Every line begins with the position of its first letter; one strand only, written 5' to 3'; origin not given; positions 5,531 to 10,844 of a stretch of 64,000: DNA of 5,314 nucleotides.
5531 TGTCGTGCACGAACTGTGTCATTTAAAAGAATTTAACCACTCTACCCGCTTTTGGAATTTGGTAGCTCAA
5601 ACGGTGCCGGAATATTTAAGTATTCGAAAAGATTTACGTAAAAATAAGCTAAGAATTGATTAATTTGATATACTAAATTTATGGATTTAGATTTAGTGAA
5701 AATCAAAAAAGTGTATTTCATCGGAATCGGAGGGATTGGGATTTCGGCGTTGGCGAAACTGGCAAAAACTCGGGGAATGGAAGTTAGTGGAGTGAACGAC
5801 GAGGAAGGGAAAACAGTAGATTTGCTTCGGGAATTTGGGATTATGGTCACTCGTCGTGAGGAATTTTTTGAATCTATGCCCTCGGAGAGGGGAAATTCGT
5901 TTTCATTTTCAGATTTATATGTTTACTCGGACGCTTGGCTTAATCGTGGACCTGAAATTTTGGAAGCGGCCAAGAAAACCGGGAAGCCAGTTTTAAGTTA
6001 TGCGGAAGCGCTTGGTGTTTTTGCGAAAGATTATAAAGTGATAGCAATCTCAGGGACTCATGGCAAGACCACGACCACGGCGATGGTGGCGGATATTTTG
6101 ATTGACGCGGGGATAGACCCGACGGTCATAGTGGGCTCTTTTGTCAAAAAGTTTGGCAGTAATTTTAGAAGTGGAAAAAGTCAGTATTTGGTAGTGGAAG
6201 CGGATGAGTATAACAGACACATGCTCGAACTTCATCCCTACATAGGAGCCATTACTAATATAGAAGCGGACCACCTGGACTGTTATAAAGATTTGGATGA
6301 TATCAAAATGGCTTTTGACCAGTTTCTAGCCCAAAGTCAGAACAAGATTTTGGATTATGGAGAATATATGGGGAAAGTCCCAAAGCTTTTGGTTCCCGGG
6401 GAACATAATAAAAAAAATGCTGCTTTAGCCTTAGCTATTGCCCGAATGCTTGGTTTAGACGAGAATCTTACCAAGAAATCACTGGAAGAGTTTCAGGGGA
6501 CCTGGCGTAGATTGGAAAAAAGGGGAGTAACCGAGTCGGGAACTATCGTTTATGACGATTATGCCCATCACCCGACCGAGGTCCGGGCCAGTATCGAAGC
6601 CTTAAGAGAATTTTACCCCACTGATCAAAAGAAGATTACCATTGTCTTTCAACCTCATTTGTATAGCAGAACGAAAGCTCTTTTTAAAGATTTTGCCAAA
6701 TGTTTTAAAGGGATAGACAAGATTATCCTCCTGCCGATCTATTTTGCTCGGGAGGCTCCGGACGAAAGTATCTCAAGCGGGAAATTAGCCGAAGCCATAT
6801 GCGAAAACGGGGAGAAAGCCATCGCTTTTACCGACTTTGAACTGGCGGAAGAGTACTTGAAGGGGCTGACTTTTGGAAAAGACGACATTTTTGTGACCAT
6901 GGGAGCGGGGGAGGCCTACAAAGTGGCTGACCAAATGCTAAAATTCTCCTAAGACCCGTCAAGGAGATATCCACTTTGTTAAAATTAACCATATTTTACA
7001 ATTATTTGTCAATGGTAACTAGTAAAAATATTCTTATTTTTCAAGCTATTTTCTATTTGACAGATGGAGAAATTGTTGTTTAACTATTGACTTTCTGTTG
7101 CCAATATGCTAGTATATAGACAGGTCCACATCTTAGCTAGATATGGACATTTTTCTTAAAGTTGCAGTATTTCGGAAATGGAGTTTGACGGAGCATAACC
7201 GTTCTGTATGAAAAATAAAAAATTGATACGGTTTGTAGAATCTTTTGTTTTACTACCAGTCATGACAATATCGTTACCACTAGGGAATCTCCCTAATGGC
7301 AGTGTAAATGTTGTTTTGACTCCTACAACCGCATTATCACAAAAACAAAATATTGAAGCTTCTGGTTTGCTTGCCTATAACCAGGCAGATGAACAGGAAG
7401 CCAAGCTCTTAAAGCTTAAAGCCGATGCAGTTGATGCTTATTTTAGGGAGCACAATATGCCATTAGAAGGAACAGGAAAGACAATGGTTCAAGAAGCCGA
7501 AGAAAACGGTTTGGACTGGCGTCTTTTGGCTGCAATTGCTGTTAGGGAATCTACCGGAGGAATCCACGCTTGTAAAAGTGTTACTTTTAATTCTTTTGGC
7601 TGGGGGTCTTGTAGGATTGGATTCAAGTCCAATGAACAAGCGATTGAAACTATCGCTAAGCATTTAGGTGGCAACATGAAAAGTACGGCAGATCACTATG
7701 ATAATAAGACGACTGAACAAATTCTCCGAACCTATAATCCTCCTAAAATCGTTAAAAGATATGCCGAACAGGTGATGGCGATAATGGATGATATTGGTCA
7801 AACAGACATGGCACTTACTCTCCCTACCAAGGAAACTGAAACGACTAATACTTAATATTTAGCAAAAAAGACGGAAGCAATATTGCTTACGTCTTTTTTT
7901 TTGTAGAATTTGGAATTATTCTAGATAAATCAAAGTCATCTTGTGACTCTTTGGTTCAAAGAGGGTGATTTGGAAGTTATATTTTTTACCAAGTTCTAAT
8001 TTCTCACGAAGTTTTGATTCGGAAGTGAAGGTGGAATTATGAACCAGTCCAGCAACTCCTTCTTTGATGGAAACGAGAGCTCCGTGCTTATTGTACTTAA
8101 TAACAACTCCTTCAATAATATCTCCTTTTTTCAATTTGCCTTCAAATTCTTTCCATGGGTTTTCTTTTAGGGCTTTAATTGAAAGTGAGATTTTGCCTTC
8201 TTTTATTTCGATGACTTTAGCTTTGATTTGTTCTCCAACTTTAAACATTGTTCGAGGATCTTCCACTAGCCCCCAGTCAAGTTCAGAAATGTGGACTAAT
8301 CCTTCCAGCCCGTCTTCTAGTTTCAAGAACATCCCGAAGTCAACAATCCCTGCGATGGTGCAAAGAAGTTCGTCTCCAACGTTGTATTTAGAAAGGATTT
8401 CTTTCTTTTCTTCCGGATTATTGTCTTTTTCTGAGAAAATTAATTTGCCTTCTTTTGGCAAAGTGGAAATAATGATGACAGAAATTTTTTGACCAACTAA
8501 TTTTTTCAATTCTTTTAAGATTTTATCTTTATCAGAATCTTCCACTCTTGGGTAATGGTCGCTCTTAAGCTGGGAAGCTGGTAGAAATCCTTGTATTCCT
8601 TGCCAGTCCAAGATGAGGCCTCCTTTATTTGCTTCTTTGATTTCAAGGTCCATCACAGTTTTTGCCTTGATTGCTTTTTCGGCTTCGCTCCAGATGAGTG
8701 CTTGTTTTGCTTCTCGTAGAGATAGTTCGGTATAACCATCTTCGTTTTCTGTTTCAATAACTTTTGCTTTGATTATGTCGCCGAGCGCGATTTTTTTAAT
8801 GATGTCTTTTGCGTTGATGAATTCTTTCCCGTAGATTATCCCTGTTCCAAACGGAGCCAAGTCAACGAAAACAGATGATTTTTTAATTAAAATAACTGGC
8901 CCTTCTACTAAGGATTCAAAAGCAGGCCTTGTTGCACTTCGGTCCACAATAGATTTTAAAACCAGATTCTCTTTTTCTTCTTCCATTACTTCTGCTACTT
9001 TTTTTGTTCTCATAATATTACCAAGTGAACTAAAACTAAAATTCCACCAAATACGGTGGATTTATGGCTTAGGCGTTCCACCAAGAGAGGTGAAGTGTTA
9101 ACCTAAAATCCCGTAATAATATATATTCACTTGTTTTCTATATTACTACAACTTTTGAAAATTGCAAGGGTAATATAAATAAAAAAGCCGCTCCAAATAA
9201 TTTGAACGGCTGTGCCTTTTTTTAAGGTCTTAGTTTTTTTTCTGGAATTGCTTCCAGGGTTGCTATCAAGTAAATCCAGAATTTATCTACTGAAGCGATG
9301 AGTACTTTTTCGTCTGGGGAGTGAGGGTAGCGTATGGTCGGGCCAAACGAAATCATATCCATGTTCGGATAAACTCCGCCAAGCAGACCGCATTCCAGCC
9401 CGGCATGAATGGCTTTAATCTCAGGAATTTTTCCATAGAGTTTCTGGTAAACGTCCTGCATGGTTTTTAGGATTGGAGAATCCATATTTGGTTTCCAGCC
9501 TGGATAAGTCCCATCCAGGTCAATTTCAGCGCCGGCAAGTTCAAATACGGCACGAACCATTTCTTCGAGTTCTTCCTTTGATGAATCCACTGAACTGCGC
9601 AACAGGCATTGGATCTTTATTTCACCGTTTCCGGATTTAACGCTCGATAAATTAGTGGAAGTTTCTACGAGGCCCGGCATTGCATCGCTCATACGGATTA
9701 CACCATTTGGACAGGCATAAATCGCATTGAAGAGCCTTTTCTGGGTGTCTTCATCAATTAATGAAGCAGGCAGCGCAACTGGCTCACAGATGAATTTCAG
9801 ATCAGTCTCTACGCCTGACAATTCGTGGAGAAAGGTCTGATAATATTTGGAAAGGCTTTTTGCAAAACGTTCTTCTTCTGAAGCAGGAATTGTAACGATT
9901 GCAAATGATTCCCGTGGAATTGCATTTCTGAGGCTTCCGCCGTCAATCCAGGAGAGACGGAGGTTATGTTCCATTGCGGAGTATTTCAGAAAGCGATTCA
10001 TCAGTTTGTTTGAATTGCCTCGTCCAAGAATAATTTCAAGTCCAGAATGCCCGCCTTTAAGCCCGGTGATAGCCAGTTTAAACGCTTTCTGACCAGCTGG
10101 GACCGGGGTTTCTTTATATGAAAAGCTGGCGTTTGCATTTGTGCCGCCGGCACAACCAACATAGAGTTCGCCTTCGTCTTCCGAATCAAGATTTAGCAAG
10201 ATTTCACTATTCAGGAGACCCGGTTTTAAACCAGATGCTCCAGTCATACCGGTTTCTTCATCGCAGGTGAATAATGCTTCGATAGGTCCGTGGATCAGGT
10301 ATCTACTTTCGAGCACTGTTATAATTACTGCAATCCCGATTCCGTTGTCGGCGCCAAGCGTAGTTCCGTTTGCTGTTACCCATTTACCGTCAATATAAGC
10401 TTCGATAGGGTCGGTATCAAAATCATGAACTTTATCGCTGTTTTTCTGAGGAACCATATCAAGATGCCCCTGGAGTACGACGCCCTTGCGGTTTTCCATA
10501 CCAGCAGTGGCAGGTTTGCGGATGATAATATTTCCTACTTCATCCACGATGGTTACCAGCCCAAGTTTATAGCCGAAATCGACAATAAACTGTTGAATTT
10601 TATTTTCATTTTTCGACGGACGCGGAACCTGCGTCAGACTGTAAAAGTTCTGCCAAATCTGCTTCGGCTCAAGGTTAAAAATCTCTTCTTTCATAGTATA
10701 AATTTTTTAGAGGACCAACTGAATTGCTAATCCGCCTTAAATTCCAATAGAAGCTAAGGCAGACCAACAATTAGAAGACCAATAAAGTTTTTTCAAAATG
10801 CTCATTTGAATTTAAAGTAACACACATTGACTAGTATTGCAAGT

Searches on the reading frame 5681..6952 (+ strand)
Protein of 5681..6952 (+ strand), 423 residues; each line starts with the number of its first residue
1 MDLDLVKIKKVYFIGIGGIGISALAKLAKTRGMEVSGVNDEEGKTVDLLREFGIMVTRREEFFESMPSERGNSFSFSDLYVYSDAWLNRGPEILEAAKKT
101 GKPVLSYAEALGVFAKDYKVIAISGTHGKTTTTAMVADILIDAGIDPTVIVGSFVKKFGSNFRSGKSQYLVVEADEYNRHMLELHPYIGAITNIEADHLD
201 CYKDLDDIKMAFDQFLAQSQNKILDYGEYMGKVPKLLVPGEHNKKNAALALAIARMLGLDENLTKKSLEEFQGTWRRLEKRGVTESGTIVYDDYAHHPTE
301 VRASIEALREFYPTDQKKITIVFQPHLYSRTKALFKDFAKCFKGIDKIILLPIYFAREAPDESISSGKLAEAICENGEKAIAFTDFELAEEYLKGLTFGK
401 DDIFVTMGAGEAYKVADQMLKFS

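Call 35: search_protein_families(library=pfam, proteins=[window:5681-6952:+], max_evalue=0.001)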
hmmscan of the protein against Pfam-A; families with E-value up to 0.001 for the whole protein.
window:5681-6952:+ (423 aa): 3 families
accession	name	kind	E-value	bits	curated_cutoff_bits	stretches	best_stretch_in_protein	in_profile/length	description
PF02875.26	Mur_ligase_C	-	1.4e-19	71.6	28.4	1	276-410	1-127/127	Mur ligase, glutamate ligase domain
PF08245.18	Mur_ligase_M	-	3.4e-15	57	24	1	123-221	1-115/200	Mur ligase middle domain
PF01225.30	Mur_ligase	-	1.1e-10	42.2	21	1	10-118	1-94/95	Mur ligase family, catalytic domain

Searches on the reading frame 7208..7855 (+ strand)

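Call 37: search_protein_families(library=pfam, proteins=[window:7208-7855:+], max_evalue=0.001)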
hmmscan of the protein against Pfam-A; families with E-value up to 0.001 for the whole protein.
window:7208-7855:+ (215 aa): 1 family
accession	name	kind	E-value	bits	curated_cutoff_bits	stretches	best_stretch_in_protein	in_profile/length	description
PF01832.25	Glucosaminidase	-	0.00074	20.6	30.2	0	92-196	3-121/123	Mannosyl-glycoprotein endo-beta-N-acetylglucosaminidase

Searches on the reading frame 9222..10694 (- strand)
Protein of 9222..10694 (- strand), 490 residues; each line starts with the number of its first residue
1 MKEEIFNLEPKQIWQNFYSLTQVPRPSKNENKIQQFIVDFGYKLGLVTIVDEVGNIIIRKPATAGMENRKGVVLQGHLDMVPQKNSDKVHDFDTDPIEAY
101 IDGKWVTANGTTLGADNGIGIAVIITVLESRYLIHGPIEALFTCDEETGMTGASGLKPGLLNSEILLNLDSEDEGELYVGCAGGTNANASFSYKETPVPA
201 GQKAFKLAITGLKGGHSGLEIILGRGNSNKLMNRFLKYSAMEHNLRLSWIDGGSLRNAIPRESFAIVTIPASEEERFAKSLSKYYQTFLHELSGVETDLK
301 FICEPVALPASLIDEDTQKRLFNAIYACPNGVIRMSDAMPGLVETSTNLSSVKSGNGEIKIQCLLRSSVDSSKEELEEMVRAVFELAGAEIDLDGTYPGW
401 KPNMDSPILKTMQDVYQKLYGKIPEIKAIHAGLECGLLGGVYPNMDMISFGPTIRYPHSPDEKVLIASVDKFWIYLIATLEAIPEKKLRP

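Call 37: search_protein_families(library=pfam, proteins=[window:9222-10694:-], max_evalue=0.001)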
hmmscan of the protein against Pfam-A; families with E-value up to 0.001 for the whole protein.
window:9222-10694:- (490 aa): 3 families
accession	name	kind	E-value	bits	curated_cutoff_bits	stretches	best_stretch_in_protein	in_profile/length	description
PF01546.33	Peptidase_M20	-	1.9e-15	57.8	24.6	1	74-471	2-195/206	Peptidase family M20/M25/M40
PF07687.19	M20_dimer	-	2.9e-06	27.6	21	1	209-281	3-92/107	Peptidase dimerisation domain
PF04389.22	Peptidase_M28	-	0.0003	21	21.3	1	64-171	10-94/193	Peptidase family M28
